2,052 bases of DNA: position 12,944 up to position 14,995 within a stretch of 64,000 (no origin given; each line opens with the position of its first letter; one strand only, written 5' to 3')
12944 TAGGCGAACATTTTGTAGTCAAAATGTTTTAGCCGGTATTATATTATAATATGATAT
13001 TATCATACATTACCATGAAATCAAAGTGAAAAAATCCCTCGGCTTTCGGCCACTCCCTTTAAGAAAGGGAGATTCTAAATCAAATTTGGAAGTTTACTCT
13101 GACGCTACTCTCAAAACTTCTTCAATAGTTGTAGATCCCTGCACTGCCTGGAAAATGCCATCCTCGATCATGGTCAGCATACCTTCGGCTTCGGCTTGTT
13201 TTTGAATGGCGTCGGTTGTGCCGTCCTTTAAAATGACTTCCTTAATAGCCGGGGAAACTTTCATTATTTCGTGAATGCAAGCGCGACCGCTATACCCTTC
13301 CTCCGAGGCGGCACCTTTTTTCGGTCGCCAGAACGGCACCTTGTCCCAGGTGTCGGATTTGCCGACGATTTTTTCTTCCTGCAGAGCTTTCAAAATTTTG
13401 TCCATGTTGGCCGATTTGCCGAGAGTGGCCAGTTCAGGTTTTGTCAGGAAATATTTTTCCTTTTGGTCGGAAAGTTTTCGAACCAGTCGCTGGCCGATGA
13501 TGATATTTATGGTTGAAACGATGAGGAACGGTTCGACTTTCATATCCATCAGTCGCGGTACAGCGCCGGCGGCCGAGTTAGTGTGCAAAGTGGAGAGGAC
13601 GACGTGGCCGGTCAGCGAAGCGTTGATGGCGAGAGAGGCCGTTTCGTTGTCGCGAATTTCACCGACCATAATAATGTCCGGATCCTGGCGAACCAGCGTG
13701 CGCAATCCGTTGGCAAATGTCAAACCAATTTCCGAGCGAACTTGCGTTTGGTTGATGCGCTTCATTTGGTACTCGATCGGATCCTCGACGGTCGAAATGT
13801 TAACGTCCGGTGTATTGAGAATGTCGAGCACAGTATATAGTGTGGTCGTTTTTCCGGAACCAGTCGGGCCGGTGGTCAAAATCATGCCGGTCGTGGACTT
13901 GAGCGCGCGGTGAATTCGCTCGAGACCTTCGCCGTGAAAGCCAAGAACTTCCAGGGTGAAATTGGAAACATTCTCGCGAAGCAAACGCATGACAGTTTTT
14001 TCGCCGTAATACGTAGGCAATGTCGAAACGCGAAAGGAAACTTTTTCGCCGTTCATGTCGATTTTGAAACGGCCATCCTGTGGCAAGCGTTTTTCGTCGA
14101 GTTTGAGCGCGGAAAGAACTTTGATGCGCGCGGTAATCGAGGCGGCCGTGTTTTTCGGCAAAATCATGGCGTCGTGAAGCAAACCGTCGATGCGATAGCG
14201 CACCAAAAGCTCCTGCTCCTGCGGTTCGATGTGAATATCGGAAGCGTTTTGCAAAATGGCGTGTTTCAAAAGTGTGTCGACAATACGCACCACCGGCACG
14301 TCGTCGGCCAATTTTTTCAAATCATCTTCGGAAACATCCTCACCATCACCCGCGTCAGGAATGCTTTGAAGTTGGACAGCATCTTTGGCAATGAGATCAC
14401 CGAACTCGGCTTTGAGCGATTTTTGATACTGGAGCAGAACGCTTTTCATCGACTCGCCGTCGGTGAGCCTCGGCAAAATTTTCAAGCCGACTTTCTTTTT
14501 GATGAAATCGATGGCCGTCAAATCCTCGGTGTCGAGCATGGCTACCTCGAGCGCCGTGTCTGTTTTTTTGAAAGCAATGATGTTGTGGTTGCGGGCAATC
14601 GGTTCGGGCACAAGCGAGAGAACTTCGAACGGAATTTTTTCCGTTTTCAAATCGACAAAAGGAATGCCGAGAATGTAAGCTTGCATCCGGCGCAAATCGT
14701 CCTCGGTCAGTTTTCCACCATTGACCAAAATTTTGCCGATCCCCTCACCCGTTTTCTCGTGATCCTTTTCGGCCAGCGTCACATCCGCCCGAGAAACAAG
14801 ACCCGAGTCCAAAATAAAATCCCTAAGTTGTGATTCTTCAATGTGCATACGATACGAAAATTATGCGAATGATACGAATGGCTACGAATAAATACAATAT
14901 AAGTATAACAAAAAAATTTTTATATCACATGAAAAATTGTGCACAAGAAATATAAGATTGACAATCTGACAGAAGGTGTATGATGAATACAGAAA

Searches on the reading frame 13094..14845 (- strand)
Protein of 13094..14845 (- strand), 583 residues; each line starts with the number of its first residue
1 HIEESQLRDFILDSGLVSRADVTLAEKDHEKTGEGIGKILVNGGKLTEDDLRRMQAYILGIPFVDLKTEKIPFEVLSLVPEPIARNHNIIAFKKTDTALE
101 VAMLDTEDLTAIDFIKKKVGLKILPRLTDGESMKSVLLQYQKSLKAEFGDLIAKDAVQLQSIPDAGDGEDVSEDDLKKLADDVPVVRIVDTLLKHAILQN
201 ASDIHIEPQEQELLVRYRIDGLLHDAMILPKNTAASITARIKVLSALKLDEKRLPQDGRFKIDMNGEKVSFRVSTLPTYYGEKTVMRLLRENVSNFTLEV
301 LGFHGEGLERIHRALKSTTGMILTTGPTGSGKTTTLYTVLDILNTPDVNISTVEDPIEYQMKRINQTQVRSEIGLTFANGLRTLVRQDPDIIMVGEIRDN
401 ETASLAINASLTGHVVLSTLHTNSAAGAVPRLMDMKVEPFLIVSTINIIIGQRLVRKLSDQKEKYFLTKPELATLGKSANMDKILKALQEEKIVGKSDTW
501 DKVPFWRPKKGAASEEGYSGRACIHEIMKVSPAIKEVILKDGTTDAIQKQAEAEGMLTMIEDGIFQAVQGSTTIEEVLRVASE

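Call 68: search_protein_families(library=pfam, proteins=[window:13094-14845:-], max_evalue=0.001)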
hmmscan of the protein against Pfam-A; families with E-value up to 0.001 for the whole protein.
window:13094-14845:- (583 aa): 2 families
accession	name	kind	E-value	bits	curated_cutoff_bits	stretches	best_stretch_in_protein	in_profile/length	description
PF00437.27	T2SSE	-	6.5e-123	410.5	24.9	1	180-579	3-370/370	Type II/IV secretion system protein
PF05157.20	MshEN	-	6.5e-12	45.7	23.1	1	59-144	1-87/90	MshEN domain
